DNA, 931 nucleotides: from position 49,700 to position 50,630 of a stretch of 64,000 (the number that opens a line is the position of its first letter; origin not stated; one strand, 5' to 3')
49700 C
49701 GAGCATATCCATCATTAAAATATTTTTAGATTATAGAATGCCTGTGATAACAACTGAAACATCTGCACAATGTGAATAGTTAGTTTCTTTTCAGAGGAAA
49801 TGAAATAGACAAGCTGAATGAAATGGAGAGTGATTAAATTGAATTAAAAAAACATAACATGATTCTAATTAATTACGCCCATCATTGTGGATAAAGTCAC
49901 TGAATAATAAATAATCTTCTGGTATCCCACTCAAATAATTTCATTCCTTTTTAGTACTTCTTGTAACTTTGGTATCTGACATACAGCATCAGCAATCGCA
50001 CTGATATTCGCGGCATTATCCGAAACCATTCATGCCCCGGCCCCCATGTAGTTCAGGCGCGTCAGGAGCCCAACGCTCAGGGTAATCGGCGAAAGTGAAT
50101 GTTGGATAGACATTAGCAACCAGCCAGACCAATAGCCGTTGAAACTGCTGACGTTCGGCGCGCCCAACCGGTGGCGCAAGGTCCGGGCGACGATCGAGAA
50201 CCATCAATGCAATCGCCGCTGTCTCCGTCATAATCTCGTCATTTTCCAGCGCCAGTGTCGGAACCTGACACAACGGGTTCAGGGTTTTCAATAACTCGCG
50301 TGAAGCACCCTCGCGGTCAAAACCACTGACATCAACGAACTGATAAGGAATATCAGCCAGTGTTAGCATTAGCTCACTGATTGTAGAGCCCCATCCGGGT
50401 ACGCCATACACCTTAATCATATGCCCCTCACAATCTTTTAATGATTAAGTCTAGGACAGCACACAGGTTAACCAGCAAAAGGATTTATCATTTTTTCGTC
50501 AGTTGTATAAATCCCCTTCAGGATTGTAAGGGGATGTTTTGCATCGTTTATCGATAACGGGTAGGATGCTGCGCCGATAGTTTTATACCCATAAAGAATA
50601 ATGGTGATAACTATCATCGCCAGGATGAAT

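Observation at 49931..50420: GST-like yncG present only as a frameshifted, internally deleted pseudogene at the island edge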

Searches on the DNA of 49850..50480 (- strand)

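Call 3: search_dna_similar(query=window:49850-50480:-, collection=ecoli_genomes, mode=near, max_rows=40, rows=spread)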
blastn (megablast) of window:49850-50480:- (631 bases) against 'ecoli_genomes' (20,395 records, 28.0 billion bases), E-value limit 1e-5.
Records with a match: 4618; places in all: 4635; records where one place covers at least 80% of the query: 4377.
Genomes with a match: 4617 of 5426; with a place that covers at least 80% of the query: 4376. Places per genome that has any: lowest 1, median 1, highest 2. On chromosomes: 4629 places; on plasmids: 6.
Best place of each record, by identity: >=99% 4; 95-99% 4064; 90-95% 548; 80-90% 2.
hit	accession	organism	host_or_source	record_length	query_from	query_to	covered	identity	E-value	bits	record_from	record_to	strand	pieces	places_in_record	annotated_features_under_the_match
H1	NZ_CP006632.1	Escherichia coli PCN033 strain PCN033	-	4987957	1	631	100%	100.0%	0e+0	1166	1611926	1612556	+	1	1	glutathione S-transferase N-terminal domain-containing protein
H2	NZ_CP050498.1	Escherichia coli strain RM13322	cattle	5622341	1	631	100%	96.1%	0e+0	1032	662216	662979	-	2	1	yncG: glutathione S-transferase family protein | yncH: YncH family protein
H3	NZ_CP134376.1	Escherichia coli strain TUM12355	Chicken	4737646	1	631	100%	96.1%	0e+0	1032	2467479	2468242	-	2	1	yncG: glutathione S-transferase family protein | yncH: YncH family protein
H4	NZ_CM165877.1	Escherichia coli strain N9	Homo sapiens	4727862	1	631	100%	96.1%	0e+0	1030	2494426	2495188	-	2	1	yncG: glutathione S-transferase family protein | yncH: YncH family protein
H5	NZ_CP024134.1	Escherichia coli strain 14EC017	clinical patient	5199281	1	631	100%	95.8%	0e+0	1022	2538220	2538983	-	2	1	yncG: glutathione S-transferase family protein | yncH: YncH family protein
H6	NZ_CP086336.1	Escherichia coli strain EBJ001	Homo sapiens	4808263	1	631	100%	95.9%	0e+0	1026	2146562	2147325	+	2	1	yncG: glutathione S-transferase family protein | yncH: YncH family protein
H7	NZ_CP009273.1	Escherichia coli BW25113 strain K-12 substr. BW25113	B. L. Wanner laboratory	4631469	1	631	100%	95.9%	0e+0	1026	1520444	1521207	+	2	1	yncG: glutathione S-transferase family protein | yncH: YncH family protein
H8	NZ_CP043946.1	Escherichia coli strain AR202.2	dog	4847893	1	631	100%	95.9%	0e+0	1026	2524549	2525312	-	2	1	yncG: glutathione S-transferase family protein | yncH: YncH family protein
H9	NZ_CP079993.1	Escherichia coli strain EV36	laboratory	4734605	1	631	100%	95.9%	0e+0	1026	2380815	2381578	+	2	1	yncG: glutathione S-transferase family protein | yncH: YncH family protein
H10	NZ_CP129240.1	Escherichia coli strain 1344_LBHALD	Homo sapiens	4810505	1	631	100%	95.9%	0e+0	1026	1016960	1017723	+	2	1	yncG: glutathione S-transferase family protein | yncH: YncH family protein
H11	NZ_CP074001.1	Escherichia coli strain PM4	Pig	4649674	1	631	100%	95.9%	0e+0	1026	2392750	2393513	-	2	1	yncG: glutathione S-transferase family protein | yncH: YncH family protein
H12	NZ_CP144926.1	Escherichia coli strain SCPM-O-B-7615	raw milk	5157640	1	631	100%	95.9%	0e+0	1026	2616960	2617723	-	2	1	yncG: glutathione S-transferase family protein | yncH: YncH family protein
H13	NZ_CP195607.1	Escherichia coli strain A27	cattle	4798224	1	631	100%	95.9%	0e+0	1026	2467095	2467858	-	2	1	yncG: glutathione S-transferase family protein | yncH: YncH family protein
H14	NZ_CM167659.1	Escherichia coli strain 600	Homo sapiens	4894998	1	631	100%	95.9%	0e+0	1026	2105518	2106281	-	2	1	yncG: glutathione S-transferase family protein | yncH: YncH family protein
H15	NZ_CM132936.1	Escherichia coli strain 167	Homo sapiens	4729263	1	631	100%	95.9%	0e+0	1026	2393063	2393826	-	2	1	yncG: glutathione S-transferase family protein | yncH: YncH family protein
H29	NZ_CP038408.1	Escherichia coli O157:H7 strain 86-24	Homo sapiens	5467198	1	631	100%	95.1%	0e+0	998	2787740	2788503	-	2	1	yncG: glutathione S-transferase family protein | yncH: YncH family protein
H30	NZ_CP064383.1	Escherichia coli O157:H7 strain PartA-EcoliO157H7-RM8376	missing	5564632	1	631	100%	95.1%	0e+0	998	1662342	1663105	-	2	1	yncG: glutathione S-transferase family protein | yncH: YncH family protein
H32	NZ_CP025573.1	Escherichia coli strain E-1246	Homo sapiens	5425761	1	548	86%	96.5%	0e+0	903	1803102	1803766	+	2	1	yncG: glutathione S-transferase N-terminal domain-containing protein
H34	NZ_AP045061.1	Escherichia coli strain JNE12-007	Homo sapiens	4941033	1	548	87%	95.6%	0e+0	879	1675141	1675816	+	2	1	yncG: glutathione S-transferase family protein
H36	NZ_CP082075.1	Escherichia coli strain MS20658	Homo sapiens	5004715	1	548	86%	93.8%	0e+0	817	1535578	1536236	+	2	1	yncG: glutathione S-transferase family protein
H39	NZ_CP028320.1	Escherichia coli O18:H1 strain CFSAN067215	Homo sapiens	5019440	1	430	68%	94.4%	0e+0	662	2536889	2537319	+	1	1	yncG: glutathione S-transferase family protein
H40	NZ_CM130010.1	Escherichia coli strain E3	Poultry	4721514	1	89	14%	96.6%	3e-32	148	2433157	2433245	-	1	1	none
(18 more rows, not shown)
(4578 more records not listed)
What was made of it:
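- Tried and rejected: I first took the window to be PCN033, because the 631-bp query was 100% identical (call 3).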

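Call 7: get_annotated_region(hit=H7, flank=3000)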
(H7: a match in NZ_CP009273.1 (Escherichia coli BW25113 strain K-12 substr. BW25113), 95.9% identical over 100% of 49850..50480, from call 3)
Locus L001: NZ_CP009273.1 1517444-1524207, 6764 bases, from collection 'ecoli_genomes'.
description: Escherichia coli BW25113 strain K-12 chromosome, complete genome
organism: Escherichia coli BW25113 strain K-12 substr. BW25113 (NCBI taxid 679895)
replicon: chromosome; assembly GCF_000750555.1
host: -; source: B. L. Wanner laboratory; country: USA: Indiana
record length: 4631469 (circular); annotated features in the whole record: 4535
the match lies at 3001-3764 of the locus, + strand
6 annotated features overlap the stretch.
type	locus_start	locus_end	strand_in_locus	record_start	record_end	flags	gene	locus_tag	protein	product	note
CDS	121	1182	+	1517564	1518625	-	yncE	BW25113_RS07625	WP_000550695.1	YncE family protein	-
CDS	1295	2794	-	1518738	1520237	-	ansP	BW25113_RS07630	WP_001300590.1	L-asparagine permease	-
CDS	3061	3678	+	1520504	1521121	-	yncG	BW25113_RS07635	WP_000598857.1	glutathione S-transferase family protein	-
CDS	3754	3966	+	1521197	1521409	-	yncH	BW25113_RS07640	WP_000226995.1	YncH family protein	-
CDS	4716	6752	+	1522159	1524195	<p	-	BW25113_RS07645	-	RHS repeat-associated core domain-containing protein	incomplete; partial in the middle of a contig; missing N-terminus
CDS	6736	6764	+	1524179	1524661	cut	ydcD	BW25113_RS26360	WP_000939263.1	YdcD family protein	-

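Call 8: get_annotated_region(hit=H1, flank=6000)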
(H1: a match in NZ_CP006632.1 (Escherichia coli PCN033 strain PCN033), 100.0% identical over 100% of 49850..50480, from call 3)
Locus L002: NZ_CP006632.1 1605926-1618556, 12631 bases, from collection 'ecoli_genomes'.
description: Escherichia coli PCN033 chromosome, complete genome
organism: Escherichia coli PCN033 strain PCN033 (NCBI taxid 1001989)
replicon: chromosome; assembly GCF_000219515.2
host: -; source: -; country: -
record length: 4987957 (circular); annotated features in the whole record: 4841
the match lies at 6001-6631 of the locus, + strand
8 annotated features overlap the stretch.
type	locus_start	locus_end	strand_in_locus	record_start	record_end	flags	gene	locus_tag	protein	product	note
CDS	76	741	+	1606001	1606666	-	mcbR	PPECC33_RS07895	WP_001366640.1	colanic acid/biofilm transcriptional regulator McbR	-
CDS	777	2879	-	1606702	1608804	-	pqqU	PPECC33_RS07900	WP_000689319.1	TonB-dependent receptor PqqU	-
CDS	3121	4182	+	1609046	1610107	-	yncE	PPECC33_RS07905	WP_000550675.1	YncE family protein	-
CDS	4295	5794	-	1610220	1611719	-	ansP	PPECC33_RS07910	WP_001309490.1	L-asparagine permease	-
CDS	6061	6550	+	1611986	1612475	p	-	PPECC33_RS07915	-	glutathione S-transferase N-terminal domain-containing protein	frameshifted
CDS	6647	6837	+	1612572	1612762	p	-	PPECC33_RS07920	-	DUF5445 family protein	frameshifted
CDS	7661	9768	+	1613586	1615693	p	-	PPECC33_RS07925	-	type VI secretion system tip protein VgrG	frameshifted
CDS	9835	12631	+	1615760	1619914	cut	-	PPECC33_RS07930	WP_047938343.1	RHS element core protein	-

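Call 10: search_dna_similar(query=window:49850-50480:-, collection=ecoli_genomes, mode=near, max_rows=30, rows=best)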
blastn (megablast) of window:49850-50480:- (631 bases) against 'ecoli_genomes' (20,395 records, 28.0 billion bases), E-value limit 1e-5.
Records with a match: 4618; places in all: 4635; records where one place covers at least 80% of the query: 4377.
Genomes with a match: 4617 of 5426; with a place that covers at least 80% of the query: 4376. Places per genome that has any: lowest 1, median 1, highest 2. On chromosomes: 4629 places; on plasmids: 6.
Best place of each record, by identity: >=99% 4; 95-99% 4064; 90-95% 548; 80-90% 2.
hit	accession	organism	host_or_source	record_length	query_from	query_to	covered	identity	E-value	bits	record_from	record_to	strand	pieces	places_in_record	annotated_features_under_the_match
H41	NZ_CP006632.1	Escherichia coli PCN033 strain PCN033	-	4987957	1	631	100%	100.0%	0e+0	1166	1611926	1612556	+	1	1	glutathione S-transferase N-terminal domain-containing protein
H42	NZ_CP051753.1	Escherichia coli strain SCU-102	Homo sapiens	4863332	1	631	100%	100.0%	0e+0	1166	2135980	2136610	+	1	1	glutathione S-transferase N-terminal domain-containing protein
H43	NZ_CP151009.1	Escherichia coli strain 19KM1776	Dog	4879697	1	631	100%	100.0%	0e+0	1166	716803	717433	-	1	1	glutathione S-transferase N-terminal domain-containing protein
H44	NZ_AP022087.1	Escherichia coli strain WP4-S18-ESBL-07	-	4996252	1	631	100%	98.6%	0e+0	1116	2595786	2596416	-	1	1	glutathione S-transferase N-terminal domain-containing protein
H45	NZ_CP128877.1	Escherichia coli strain TUM14759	Homo sapiens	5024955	1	631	100%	98.6%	0e+0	1116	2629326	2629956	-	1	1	glutathione S-transferase N-terminal domain-containing protein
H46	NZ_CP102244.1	Escherichia coli O7:H15 strain ST70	Homo sapiens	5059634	1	631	100%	98.6%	0e+0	1116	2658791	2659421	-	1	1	glutathione S-transferase N-terminal domain-containing protein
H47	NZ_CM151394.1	Escherichia coli strain M114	Burramys parvus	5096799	1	631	100%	98.6%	0e+0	1116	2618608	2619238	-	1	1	glutathione S-transferase N-terminal domain-containing protein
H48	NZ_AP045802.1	Escherichia coli strain 23CRST032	Homo sapiens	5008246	1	631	100%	98.5%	0e+0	1185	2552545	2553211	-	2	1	glutathione S-transferase N-terminal domain-containing protein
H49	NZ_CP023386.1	Escherichia coli strain 1190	canine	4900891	1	631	100%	98.4%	0e+0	1110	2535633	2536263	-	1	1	glutathione S-transferase N-terminal domain-containing protein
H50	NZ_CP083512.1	Escherichia coli strain elppa4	Homo sapiens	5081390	1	631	100%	98.4%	0e+0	1110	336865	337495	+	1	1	glutathione S-transferase N-terminal domain-containing protein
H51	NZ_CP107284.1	Escherichia coli strain SW4848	Water from a lake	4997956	1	631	100%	98.4%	0e+0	1110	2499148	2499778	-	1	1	glutathione S-transferase N-terminal domain-containing protein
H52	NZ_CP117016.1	Escherichia coli strain MLI121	Homo sapiens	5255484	1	631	100%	98.4%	0e+0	1110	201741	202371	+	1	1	glutathione S-transferase N-terminal domain-containing protein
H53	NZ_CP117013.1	Escherichia coli strain MLI114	Homo sapiens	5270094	1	631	100%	98.4%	0e+0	1110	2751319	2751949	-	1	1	glutathione S-transferase N-terminal domain-containing protein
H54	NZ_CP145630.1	Escherichia coli strain S1-SRL-01-C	Homo sapiens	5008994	1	631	100%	98.4%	0e+0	1110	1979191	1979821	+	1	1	glutathione S-transferase N-terminal domain-containing protein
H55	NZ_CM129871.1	Escherichia coli strain PCP07014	seawater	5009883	1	631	100%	98.4%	0e+0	1110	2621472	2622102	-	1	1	glutathione S-transferase N-terminal domain-containing protein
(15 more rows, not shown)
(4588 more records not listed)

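Call 11: search_dna_similar(query=window:50031-50070:-, collection=ecoli_genomes, mode=near, max_rows=60, rows=spread)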
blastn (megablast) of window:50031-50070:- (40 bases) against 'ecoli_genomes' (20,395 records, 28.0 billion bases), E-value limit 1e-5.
Records with a match: 37; places in all: 37; records where one place covers at least 80% of the query: 37.
Genomes with a match: 37 of 5426; with a place that covers at least 80% of the query: 37. Places per genome that has any: lowest 1, median 1, highest 1. On chromosomes: 37 places; on plasmids: 0.
Best place of each record, by identity: >=99% 37.
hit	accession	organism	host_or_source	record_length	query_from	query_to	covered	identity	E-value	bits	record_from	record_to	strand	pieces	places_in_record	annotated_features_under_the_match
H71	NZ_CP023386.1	Escherichia coli strain 1190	canine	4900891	1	40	100%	100.0%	9e-12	75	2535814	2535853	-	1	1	glutathione S-transferase N-terminal domain-containing protein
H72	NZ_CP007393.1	Escherichia coli strain ST2747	-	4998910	1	40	100%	100.0%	9e-12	75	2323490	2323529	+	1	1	glutathione S-transferase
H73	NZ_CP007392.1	Escherichia coli strain ST2747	-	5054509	1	40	100%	100.0%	9e-12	75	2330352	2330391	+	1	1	glutathione S-transferase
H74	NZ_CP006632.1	Escherichia coli PCN033 strain PCN033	-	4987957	1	40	100%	100.0%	9e-12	75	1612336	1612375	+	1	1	glutathione S-transferase N-terminal domain-containing protein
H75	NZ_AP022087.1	Escherichia coli strain WP4-S18-ESBL-07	-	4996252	1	40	100%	100.0%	9e-12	75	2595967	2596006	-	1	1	glutathione S-transferase N-terminal domain-containing protein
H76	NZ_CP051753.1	Escherichia coli strain SCU-102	Homo sapiens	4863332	1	40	100%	100.0%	9e-12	75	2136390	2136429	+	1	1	glutathione S-transferase N-terminal domain-containing protein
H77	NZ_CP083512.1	Escherichia coli strain elppa4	Homo sapiens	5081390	1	40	100%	100.0%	9e-12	75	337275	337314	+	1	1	glutathione S-transferase N-terminal domain-containing protein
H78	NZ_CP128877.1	Escherichia coli strain TUM14759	Homo sapiens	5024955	1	40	100%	100.0%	9e-12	75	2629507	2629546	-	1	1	glutathione S-transferase N-terminal domain-containing protein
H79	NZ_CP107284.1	Escherichia coli strain SW4848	Water from a lake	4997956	1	40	100%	100.0%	9e-12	75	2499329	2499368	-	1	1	glutathione S-transferase N-terminal domain-containing protein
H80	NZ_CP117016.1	Escherichia coli strain MLI121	Homo sapiens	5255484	1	40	100%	100.0%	9e-12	75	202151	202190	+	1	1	glutathione S-transferase N-terminal domain-containing protein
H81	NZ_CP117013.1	Escherichia coli strain MLI114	Homo sapiens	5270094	1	40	100%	100.0%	9e-12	75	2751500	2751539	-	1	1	glutathione S-transferase N-terminal domain-containing protein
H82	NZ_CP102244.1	Escherichia coli O7:H15 strain ST70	Homo sapiens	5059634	1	40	100%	100.0%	9e-12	75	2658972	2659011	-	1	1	glutathione S-transferase N-terminal domain-containing protein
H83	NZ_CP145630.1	Escherichia coli strain S1-SRL-01-C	Homo sapiens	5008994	1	40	100%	100.0%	9e-12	75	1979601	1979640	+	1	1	glutathione S-transferase N-terminal domain-containing protein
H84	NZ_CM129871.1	Escherichia coli strain PCP07014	seawater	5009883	1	40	100%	100.0%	9e-12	75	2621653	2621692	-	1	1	glutathione S-transferase N-terminal domain-containing protein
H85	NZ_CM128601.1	Escherichia coli strain E300010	Homo sapiens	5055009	1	40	100%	100.0%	9e-12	75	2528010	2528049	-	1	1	glutathione S-transferase N-terminal domain-containing protein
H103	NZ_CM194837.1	Escherichia coli strain MS1685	Gallus gallus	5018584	1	40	100%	100.0%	9e-12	75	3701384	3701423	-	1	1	glutathione S-transferase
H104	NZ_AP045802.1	Escherichia coli strain 23CRST032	Homo sapiens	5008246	1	40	100%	100.0%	9e-12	75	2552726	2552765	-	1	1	glutathione S-transferase N-terminal domain-containing protein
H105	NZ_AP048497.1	Escherichia coli strain NA3664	Homo sapiens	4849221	1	40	100%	100.0%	9e-12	75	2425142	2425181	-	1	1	glutathione S-transferase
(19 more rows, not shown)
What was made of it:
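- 50050..50051 (-): Junction of the 127-bp deletion (CDS nt 371-497; residues Q124-R166 lost). The junction reads GAAC|TACATG, and the first retained base is T where all six intact or otherwise-broken alleles I aligned have C. The 40-mer across the junction is present in 37 of 5426 genomes (call 11).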

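Call 12: search_dna_similar(query=L001:3431-3557:+, collection=ecoli_genomes, mode=near, max_rows=10, rows=spread)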
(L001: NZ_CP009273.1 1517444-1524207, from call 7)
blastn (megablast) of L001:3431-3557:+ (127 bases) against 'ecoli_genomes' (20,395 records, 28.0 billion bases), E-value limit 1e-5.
Records with a match: 4457; places in all: 4459; records where one place covers at least 80% of the query: 4260.
Genomes with a match: 4457 of 5426; with a place that covers at least 80% of the query: 4260. Places per genome that has any: lowest 1, median 1, highest 2. On chromosomes: 4454 places; on plasmids: 5.
Best place of each record, by identity: >=99% 1525; 95-99% 24; 90-95% 2832; 80-90% 76.
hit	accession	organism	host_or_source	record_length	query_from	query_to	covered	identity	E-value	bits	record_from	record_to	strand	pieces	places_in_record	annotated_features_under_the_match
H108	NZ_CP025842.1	Escherichia coli strain 720632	Homo sapiens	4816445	1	127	100%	100.0%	3e-59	235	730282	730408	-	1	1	yncG: glutathione S-transferase family protein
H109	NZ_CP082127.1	Escherichia coli strain NDM_12_14482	Homo sapiens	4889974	1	127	100%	100.0%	3e-59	235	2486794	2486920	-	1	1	yncG: glutathione S-transferase family protein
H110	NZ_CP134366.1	Escherichia coli strain TUM12368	Chicken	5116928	1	127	100%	100.0%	3e-59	235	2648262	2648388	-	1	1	yncG: glutathione S-transferase family protein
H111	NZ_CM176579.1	Escherichia coli strain fS25a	Homo sapiens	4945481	1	127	100%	100.0%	3e-59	235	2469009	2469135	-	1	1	yncG: glutathione S-transferase family protein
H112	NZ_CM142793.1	Escherichia coli strain GPEC1054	chicken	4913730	1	127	100%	94.5%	1e-47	196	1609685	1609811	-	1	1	yncG: glutathione S-transferase family protein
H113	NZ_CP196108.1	Escherichia coli strain EC1908157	Homo sapiens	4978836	1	127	100%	93.7%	7e-46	191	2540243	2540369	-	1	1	yncG: glutathione S-transferase family protein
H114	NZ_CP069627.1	Escherichia coli strain ESM1.4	not applicable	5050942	1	127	100%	90.6%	3e-39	169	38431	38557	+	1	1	yncG: glutathione S-transferase family protein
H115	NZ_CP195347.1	Escherichia coli strain 24AR0376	Homo sapiens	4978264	1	127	100%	90.6%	3e-39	169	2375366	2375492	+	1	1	yncG: glutathione S-transferase family protein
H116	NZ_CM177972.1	Escherichia coli strain M24FEP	Gallus gallus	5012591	1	127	100%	90.6%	3e-39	169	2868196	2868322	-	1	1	yncG: glutathione S-transferase family protein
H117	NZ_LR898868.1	Escherichia coli strain MSB1_1D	Homo sapiens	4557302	1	35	28%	100.0%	4e-8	66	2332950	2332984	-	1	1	glutathione S-transferase N-terminal domain-containing protein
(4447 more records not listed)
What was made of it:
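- The 127-bp segment is only 90-95% identical to K-12 in 2832 genomes (call 12). Most genomes keep the gene: 4457 retain the deleted segment (call 12).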

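Call 13: get_annotated_region(hit=H72, flank=3000)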
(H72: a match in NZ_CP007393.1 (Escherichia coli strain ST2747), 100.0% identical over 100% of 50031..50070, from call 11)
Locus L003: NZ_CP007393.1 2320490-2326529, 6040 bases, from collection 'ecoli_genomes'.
description: Escherichia coli strain ST2747 chromosome, complete genome
organism: Escherichia coli strain ST2747 (NCBI taxid 562)
replicon: chromosome; assembly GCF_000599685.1
host: -; source: -; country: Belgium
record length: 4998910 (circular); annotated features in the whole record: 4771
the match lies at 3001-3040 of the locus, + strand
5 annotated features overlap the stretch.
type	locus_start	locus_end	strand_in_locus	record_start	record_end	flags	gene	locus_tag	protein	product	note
CDS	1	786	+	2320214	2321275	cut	yncE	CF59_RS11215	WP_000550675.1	YncE family protein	-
CDS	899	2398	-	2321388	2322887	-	ansP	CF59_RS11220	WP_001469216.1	L-asparagine permease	-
CDS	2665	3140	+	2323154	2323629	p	-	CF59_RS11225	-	glutathione S-transferase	frameshifted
CDS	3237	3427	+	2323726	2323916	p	-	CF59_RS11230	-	DUF5445 family protein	frameshifted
CDS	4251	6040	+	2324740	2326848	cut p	-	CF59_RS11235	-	type VI secretion system tip protein VgrG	internal stop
